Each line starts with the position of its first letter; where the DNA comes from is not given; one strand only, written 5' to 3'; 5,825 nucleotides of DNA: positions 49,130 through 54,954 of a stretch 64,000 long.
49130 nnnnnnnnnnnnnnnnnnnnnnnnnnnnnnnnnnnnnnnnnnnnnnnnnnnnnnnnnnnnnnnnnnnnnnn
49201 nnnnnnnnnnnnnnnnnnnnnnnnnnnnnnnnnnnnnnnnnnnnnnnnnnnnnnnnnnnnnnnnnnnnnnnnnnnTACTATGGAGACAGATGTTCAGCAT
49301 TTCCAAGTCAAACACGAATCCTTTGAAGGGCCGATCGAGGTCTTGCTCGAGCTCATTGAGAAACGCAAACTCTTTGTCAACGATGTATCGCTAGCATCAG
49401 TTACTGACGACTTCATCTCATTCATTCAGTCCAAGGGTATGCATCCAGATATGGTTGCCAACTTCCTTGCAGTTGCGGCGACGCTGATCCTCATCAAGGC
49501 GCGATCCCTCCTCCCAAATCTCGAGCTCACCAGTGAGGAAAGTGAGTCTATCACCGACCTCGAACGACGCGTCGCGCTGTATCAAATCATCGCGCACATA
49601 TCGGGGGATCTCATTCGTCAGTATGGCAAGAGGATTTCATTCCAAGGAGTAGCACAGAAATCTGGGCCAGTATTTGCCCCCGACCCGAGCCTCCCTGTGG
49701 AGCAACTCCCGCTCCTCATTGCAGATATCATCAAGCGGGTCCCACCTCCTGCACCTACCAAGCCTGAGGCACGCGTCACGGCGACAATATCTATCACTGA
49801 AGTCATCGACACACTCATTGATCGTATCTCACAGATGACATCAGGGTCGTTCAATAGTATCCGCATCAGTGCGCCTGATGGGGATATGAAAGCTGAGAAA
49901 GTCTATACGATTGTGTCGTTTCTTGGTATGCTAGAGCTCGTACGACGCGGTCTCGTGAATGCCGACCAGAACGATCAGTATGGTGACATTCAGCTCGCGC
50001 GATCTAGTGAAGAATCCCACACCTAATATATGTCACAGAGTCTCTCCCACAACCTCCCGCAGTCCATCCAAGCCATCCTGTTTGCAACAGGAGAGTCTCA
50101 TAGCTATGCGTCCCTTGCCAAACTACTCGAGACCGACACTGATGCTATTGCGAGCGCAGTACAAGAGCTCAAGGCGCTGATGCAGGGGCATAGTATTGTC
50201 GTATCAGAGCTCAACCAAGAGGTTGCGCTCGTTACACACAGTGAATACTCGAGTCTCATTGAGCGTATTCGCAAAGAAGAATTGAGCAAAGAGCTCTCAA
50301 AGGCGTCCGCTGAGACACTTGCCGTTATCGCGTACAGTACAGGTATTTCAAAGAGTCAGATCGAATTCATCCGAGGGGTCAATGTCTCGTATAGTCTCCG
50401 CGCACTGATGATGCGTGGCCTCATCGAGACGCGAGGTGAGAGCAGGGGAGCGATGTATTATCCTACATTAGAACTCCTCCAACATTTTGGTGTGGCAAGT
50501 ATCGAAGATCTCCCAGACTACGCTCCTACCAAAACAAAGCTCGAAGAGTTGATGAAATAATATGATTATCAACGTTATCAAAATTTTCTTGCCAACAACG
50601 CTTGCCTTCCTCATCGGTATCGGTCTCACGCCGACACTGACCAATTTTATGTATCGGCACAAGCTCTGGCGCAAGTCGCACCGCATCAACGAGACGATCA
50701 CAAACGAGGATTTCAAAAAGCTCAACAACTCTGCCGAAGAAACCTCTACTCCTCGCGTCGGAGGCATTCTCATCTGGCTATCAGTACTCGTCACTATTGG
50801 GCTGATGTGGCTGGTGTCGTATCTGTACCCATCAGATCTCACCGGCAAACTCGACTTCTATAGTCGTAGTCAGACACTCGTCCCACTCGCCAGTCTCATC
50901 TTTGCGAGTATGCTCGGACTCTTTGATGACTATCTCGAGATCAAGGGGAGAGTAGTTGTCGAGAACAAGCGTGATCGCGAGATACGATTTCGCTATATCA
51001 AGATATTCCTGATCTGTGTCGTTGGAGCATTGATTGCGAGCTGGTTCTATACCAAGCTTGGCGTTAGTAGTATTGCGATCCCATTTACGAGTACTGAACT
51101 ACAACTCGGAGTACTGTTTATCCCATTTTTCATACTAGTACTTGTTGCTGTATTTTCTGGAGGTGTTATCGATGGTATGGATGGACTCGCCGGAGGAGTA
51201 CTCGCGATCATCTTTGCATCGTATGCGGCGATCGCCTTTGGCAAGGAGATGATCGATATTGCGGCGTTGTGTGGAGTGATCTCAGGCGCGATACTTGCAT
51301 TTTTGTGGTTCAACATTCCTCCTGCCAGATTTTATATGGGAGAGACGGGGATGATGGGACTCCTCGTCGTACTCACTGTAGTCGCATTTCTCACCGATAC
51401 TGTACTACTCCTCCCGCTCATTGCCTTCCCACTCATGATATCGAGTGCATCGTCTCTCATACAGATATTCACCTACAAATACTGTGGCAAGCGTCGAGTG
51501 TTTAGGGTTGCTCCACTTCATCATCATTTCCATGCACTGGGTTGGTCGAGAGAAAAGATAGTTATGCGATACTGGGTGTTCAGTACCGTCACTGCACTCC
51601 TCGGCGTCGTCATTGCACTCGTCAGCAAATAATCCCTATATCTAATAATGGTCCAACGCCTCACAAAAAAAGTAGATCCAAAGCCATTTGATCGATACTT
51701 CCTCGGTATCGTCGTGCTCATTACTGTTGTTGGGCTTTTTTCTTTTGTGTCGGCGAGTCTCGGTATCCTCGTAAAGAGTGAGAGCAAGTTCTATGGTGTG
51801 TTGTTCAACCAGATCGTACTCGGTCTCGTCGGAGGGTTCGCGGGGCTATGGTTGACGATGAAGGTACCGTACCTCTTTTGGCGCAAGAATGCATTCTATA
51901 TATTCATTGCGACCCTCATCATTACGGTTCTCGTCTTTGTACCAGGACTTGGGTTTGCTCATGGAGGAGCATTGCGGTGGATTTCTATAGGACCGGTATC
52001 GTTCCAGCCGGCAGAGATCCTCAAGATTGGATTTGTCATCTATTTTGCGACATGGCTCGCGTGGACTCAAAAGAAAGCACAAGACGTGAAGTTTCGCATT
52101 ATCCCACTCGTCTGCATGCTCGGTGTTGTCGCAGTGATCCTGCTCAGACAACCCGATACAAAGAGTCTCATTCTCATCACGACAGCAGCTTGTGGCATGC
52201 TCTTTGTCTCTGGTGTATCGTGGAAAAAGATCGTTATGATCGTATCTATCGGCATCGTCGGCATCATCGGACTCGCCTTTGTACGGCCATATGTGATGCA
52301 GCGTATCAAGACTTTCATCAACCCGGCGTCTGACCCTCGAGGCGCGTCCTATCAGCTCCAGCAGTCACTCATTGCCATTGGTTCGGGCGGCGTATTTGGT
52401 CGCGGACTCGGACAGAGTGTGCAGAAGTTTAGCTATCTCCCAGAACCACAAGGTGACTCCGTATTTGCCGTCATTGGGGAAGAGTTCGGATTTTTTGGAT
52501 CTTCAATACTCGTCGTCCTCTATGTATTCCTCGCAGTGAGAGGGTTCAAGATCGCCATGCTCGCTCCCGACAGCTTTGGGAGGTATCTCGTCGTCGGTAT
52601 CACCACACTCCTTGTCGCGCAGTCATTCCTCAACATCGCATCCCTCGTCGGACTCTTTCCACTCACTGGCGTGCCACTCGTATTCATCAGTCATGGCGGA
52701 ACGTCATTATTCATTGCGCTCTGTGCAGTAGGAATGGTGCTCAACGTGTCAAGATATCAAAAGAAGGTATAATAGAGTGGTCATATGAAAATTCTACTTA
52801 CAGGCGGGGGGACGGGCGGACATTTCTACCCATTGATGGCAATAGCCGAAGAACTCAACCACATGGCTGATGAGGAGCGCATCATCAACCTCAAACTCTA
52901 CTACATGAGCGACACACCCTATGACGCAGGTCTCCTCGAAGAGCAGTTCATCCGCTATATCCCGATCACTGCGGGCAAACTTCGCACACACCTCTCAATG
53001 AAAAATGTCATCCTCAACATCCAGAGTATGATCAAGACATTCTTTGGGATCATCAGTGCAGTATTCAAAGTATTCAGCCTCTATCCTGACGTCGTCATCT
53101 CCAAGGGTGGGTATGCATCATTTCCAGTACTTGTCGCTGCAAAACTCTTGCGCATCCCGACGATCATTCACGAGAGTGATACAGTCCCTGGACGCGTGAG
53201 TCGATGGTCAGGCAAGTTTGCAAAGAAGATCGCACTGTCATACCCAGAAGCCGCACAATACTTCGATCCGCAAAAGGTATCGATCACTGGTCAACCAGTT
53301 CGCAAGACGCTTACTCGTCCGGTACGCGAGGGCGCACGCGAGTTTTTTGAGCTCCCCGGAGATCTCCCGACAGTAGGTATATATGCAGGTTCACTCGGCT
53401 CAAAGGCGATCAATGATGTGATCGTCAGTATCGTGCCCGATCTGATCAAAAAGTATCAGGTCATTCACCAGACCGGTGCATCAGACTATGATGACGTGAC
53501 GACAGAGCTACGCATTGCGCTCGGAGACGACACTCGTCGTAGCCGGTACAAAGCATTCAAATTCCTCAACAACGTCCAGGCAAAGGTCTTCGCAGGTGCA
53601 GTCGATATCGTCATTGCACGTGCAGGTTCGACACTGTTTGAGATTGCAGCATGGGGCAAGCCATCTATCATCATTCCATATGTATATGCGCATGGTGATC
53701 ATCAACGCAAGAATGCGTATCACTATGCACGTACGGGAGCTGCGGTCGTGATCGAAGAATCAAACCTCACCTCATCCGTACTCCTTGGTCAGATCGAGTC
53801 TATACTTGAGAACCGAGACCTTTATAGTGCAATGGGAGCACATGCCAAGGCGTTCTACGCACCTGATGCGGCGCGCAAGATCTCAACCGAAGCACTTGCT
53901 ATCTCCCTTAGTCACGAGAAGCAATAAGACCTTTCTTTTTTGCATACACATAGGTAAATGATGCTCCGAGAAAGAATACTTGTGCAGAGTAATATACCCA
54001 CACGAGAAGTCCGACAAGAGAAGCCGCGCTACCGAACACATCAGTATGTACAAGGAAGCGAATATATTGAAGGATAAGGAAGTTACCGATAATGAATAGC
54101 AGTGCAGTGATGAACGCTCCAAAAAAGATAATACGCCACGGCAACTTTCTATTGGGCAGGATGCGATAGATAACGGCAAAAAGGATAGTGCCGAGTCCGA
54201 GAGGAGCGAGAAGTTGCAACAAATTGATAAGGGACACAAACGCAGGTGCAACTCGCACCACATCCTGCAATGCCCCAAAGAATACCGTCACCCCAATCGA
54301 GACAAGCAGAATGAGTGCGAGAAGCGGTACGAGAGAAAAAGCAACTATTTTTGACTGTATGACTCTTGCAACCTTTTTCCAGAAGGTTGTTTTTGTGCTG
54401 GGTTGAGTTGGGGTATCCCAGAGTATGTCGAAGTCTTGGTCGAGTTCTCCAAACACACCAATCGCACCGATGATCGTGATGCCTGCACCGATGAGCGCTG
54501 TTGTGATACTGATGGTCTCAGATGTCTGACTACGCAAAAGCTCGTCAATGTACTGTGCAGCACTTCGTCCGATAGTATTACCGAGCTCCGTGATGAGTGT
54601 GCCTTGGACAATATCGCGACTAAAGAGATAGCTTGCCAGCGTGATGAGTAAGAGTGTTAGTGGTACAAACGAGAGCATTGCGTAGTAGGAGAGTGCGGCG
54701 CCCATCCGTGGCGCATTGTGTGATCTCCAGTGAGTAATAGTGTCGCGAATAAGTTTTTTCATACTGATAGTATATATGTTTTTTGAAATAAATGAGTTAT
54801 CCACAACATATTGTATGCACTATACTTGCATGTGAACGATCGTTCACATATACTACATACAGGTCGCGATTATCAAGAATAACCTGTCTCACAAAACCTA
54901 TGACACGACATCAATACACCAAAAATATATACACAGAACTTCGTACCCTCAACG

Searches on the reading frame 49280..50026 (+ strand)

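Call 54: search_protein_families(library=pfam, proteins=[window:49280-50026:+], max_evalue=0.00001)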
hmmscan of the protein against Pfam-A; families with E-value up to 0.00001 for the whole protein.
window:49280-50026:+ (248 aa): 1 family
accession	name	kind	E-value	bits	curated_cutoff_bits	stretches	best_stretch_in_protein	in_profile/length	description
PF02616.19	SMC_ScpA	-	1e-15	58.8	24.6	1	25-100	1-78/232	Segregation and condensation protein ScpA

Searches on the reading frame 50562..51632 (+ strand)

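Call 54: search_protein_families(library=pfam, proteins=[window:50562-51632:+], max_evalue=0.00001)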
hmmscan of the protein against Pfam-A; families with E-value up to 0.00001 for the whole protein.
window:50562-51632:+ (356 aa): 1 family
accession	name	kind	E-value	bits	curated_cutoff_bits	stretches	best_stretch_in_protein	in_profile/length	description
PF00953.26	Glycos_transf_4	-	4.9e-20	72.6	27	1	108-276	4-157/160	Glycosyl transferase family 4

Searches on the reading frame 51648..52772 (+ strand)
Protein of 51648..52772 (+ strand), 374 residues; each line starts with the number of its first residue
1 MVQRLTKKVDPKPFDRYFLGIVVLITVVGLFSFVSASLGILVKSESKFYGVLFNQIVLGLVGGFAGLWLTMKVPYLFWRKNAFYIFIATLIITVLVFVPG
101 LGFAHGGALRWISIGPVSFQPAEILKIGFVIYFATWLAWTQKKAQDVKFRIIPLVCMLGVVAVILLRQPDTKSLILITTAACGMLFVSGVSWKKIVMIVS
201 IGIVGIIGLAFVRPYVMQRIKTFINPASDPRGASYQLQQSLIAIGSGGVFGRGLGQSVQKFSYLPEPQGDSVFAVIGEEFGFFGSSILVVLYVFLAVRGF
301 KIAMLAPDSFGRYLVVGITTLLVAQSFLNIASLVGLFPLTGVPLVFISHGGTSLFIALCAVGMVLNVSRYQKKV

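Call 54: search_protein_families(library=pfam, proteins=[window:51648-52772:+], max_evalue=0.00001)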
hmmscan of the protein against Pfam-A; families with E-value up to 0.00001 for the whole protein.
window:51648-52772:+ (374 aa): 1 family
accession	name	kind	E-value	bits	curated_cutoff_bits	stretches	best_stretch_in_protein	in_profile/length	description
PF01098.24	FTSW_RODA_SPOVE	-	1.5e-94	317.3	26.4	1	18-372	4-355/356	Cell cycle protein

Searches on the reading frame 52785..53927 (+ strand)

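Call 54: search_protein_families(library=pfam, proteins=[window:52785-53927:+], max_evalue=0.00001)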
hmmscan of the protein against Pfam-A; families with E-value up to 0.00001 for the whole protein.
window:52785-53927:+ (380 aa): 2 families
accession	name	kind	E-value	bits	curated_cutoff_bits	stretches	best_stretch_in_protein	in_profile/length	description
PF04101.22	Glyco_tran_28_C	-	5.7e-27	95.2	22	1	197-364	2-164/166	Glycosyltransferase family 28 C-terminal domain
PF03033.26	Glyco_transf_28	-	2.6e-26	92.8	26.2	1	3-150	1-138/139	Glycosyltransferase family 28 N-terminal domain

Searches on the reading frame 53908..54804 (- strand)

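Call 54: search_protein_families(library=pfam, proteins=[window:53908-54804:-], max_evalue=0.00001)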
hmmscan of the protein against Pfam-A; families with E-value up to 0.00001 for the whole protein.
window:53908-54804:- (298 aa): 1 family
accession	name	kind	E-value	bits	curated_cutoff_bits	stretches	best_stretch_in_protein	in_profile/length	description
PF03631.20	Virul_fac_BrkB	-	2.7e-43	148.9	33.7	1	28-290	2-258/259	Virulence factor BrkB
